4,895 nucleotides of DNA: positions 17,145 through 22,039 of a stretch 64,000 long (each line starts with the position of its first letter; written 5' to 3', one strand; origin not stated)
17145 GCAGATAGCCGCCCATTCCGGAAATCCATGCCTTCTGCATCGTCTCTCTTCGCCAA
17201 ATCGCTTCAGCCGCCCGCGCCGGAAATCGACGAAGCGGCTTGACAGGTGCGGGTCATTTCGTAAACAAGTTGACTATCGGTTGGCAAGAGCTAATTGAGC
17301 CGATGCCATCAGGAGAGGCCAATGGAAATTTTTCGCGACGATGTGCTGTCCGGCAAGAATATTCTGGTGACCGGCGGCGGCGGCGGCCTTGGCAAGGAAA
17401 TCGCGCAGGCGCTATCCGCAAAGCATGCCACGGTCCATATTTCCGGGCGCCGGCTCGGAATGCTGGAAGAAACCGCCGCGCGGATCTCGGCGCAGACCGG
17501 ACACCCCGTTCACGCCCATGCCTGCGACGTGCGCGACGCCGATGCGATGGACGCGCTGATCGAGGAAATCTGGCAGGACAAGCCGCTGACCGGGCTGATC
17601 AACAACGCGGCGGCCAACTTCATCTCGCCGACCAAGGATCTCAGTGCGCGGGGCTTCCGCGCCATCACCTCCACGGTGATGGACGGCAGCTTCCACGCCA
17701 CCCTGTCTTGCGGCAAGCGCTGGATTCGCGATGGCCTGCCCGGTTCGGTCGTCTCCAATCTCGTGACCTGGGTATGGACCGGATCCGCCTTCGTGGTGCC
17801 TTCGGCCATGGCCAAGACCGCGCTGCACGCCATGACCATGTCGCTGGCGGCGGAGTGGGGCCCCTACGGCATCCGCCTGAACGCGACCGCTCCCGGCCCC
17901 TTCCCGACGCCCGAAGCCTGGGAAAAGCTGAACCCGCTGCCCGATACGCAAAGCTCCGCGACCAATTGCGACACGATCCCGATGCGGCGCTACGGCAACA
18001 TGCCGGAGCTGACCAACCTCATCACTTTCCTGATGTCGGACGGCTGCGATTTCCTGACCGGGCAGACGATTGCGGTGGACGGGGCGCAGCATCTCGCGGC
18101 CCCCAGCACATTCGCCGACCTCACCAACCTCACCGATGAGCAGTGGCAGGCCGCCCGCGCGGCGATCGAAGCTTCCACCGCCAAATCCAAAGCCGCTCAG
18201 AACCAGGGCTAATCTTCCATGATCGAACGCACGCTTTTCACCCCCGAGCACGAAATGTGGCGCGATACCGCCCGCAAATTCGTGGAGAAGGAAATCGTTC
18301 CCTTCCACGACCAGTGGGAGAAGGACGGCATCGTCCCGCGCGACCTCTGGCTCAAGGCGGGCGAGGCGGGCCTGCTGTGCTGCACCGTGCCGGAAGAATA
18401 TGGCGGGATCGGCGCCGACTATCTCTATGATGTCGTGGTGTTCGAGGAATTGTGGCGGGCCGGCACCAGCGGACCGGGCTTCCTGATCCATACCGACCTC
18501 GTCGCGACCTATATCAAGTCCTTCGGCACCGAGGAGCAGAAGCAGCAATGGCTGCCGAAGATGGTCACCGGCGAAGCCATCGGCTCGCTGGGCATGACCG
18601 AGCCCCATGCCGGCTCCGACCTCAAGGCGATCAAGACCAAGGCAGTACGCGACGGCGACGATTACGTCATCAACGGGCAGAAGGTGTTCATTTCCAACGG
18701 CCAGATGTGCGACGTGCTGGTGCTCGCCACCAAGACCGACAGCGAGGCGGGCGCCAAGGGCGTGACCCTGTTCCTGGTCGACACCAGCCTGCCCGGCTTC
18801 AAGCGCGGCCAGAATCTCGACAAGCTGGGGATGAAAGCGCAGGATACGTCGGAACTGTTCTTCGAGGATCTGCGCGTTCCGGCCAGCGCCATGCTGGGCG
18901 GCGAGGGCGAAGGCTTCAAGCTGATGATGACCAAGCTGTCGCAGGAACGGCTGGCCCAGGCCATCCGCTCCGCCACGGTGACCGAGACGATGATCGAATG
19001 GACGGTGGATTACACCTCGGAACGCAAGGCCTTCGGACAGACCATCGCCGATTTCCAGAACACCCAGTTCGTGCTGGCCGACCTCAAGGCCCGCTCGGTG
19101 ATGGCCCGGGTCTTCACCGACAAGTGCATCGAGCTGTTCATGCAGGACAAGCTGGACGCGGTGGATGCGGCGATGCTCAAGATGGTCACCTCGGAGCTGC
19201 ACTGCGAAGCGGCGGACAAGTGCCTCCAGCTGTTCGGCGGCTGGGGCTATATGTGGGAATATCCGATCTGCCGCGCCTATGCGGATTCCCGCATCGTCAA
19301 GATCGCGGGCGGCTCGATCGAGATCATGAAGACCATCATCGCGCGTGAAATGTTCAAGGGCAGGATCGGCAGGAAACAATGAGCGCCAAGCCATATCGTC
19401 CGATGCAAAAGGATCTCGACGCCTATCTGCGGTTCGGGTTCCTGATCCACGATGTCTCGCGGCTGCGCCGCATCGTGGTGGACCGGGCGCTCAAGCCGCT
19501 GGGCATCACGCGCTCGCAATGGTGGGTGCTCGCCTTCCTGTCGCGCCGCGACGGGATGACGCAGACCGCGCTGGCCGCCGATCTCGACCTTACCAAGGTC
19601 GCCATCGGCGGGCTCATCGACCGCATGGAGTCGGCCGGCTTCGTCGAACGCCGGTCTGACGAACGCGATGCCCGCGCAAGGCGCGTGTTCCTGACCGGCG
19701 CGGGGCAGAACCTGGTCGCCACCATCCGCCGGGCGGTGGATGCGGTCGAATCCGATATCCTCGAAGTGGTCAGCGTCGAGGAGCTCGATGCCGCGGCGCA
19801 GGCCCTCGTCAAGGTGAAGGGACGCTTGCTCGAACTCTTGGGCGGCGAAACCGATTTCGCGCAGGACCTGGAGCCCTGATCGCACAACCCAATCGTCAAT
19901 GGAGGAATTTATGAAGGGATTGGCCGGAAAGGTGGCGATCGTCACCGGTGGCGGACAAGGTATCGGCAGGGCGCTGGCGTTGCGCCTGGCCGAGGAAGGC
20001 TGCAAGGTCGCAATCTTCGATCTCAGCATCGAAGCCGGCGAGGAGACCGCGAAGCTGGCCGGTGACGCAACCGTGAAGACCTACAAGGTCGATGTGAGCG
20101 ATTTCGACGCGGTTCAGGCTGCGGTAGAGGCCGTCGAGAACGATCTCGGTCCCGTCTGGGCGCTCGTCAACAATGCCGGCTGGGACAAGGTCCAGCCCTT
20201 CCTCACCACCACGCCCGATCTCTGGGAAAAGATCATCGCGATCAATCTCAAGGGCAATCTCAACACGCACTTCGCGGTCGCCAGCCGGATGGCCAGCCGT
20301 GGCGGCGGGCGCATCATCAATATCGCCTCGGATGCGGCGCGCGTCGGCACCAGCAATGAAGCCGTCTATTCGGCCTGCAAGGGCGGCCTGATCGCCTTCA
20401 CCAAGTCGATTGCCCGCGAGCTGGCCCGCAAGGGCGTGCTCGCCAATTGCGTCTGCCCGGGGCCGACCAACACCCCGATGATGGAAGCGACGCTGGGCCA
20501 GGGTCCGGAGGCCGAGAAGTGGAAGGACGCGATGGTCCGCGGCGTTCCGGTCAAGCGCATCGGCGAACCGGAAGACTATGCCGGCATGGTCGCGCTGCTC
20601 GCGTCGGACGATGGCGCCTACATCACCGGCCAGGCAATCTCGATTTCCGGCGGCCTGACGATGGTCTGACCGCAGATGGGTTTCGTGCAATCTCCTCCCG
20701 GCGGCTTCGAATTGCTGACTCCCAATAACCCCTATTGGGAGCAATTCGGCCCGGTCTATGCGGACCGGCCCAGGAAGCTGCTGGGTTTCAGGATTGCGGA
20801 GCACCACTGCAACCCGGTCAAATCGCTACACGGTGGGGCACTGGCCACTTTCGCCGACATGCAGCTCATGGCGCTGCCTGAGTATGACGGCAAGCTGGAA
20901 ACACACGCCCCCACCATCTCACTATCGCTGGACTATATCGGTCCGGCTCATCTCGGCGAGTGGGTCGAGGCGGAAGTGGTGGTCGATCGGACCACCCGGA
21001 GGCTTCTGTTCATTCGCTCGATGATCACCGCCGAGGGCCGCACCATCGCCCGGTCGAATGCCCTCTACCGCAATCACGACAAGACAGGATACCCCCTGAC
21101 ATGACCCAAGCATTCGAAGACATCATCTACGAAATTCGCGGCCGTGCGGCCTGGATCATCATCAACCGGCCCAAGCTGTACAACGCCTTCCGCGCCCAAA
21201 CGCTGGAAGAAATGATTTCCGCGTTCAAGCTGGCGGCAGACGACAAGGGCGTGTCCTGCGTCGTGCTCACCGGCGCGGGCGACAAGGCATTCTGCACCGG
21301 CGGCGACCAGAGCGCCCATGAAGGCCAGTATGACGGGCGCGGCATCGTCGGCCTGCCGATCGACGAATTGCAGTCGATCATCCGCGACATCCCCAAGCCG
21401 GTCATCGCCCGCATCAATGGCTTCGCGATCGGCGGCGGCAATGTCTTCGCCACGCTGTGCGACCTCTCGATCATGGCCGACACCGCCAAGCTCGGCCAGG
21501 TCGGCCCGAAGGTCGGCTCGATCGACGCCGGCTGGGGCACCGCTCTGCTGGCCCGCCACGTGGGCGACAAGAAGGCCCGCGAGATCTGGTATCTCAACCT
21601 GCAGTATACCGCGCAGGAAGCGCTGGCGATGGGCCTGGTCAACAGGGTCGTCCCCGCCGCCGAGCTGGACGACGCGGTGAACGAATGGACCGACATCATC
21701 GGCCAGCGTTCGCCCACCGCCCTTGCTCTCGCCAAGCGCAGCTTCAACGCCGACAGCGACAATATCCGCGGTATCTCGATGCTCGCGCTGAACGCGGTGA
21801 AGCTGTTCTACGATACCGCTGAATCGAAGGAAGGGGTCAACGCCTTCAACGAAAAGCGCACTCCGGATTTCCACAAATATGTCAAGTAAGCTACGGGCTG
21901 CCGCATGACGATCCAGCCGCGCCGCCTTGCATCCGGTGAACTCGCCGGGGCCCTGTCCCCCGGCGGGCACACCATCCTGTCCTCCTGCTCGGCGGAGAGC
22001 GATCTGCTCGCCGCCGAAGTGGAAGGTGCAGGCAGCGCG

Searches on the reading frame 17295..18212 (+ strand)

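Call 21: search_protein_families(library=pfam, proteins=[window:17295-18212:+], max_evalue=0.00001)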
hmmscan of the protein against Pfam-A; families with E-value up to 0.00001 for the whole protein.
window:17295-18212:+ (305 aa): 3 families
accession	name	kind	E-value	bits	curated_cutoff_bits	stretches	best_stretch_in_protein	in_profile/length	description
PF13561.12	adh_short_C2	-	7.9e-34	117.7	27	1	31-263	7-233/236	Enoyl-(Acyl carrier protein) reductase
PF00106.31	adh_short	-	8.9e-29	100.8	26.6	1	21-208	1-187/195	short chain dehydrogenase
PF08659.16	KR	-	3.6e-12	47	22.6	1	23-131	3-115/180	KR domain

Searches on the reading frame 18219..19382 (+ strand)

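Call 21: search_protein_families(library=pfam, proteins=[window:18219-19382:+], max_evalue=0.00001)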
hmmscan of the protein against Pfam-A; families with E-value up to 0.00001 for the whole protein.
window:18219-19382:+ (387 aa): 4 families
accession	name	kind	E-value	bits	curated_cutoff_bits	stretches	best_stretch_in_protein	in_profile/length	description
PF02771.21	Acyl-CoA_dh_N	-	1.3e-40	138.8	22.9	1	8-119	1-113/113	Acyl-CoA dehydrogenase, N-terminal domain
PF00441.29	Acyl-CoA_dh_1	-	1.5e-38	132.7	22.4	1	230-378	1-149/150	Acyl-CoA dehydrogenase, C-terminal domain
PF02770.24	Acyl-CoA_dh_M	-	7.7e-27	93.7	33.3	1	124-217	2-96/97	Acyl-CoA dehydrogenase, middle domain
PF08028.16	Acyl-CoA_dh_2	-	6.3e-07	30.2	22.7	1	256-360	12-126/134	Acyl-CoA dehydrogenase, C-terminal domain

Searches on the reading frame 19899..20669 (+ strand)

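Call 16: search_protein_families(library=pfam, proteins=[window:19899-20669:+], max_evalue=0.00001)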
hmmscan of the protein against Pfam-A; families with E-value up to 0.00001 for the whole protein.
window:19899-20669:+ (256 aa): 3 families
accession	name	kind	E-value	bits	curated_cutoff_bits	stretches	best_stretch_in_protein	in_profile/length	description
PF13561.12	adh_short_C2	-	2.1e-59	201.4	27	1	20-254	6-236/236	Enoyl-(Acyl carrier protein) reductase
PF00106.31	adh_short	-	1.1e-56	191.9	26.6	1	11-197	1-189/195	short chain dehydrogenase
PF08659.16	KR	-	3.4e-14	53.6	22.6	1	13-182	3-170/180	KR domain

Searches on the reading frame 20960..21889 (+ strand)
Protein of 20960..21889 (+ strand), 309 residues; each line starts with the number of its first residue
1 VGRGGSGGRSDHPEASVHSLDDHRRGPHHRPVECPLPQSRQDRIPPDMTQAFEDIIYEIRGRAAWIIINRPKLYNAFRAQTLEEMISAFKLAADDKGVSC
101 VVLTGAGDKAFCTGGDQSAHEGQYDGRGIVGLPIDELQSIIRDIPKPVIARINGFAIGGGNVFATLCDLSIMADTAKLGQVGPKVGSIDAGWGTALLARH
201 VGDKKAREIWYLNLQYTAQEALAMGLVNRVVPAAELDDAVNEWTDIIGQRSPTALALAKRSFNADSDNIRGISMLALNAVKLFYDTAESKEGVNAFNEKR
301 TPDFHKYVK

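Call 16: search_protein_families(library=pfam, proteins=[window:20960-21889:+], max_evalue=0.00001)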
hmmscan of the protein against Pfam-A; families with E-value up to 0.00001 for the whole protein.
window:20960-21889:+ (309 aa): 2 families
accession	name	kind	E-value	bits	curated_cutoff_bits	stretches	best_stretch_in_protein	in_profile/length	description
PF00378.25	ECH_1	-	9.4e-65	218.8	27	1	64-305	7-249/251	Enoyl-CoA hydratase/isomerase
PF16113.10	ECH_2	-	1.7e-19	71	27.2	1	64-249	2-190/335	Enoyl-CoA hydratase/isomerase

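Call 67: search_protein_families(library=ncbifam, proteins=[window:20960-21889:+], max_evalue=1e-20)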
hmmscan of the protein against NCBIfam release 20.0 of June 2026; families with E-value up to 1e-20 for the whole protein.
window:20960-21889:+ (309 aa): 53 families (the best 25 are shown)
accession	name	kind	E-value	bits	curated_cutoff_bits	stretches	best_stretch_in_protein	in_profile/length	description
TIGR03210.1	badI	equivalog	1.5e-121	404.6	467.6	1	52-307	1-256/256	2-ketocyclohexanecarboxyl-CoA hydrolase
NF005637.0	PRK07396.1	equivalog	1.8e-97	326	380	1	49-308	9-270/273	1,4-dihydroxy-2-naphthoyl-CoA synthase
TIGR01929.1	menB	equivalog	1.5e-90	303.3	342.7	1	52-307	1-259/259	1,4-dihydroxy-2-naphthoyl-CoA synthase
NF006186.0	PRK08321.1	equivalog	3.9e-65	220.4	378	1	51-307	21-298/302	1,4-dihydroxy-2-naphthoyl-CoA synthase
NF004475.0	PRK05809.1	subfamily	2.4e-44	151.8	394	1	52-306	3-259/260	short-chain-enoyl-CoA hydratase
NF004517.0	PRK05862.1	equivalog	5.6e-42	144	396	1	51-306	2-256/257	enoyl-CoA hydratase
NF005802.0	PRK07657.1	equivalog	1.3e-41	142.9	363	1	63-304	14-257/260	enoyl-CoA hydratase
NF051848.1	EnCoAHydtEchA19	equivalog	2.7e-41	141.8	400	1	58-306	5-257/258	enoyl-CoA hydratase EchA19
NF004781.0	PRK06127.1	subfamily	2.6e-40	138.8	291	1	51-305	9-267/269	enoyl-CoA hydratase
NF005675.0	PRK07468.1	equivalog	6.8e-40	137.4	350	1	59-305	12-260/262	crotonase/enoyl-CoA hydratase family protein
NF004796.0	PRK06144.1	subfamily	9.7e-40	136.7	272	1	49-304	4-259/262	enoyl-CoA hydratase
NF006109.0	PRK08260.1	subfamily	1.6e-39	135.9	320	1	141-308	109-279/296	enoyl-CoA hydratase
NF042430.2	EnCoAhydt_DpgD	equivalog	7e-38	130.5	400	1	57-305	1-256/258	enoyl-CoA-hydratase DpgD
NF006140.0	PRK08290.1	subfamily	1.3e-36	126.3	280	1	141-273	118-247/292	enoyl-CoA hydratase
NF006008.0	PRK08139.1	equivalog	1.9e-36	126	313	1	58-306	16-265/266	enoyl-CoA hydratase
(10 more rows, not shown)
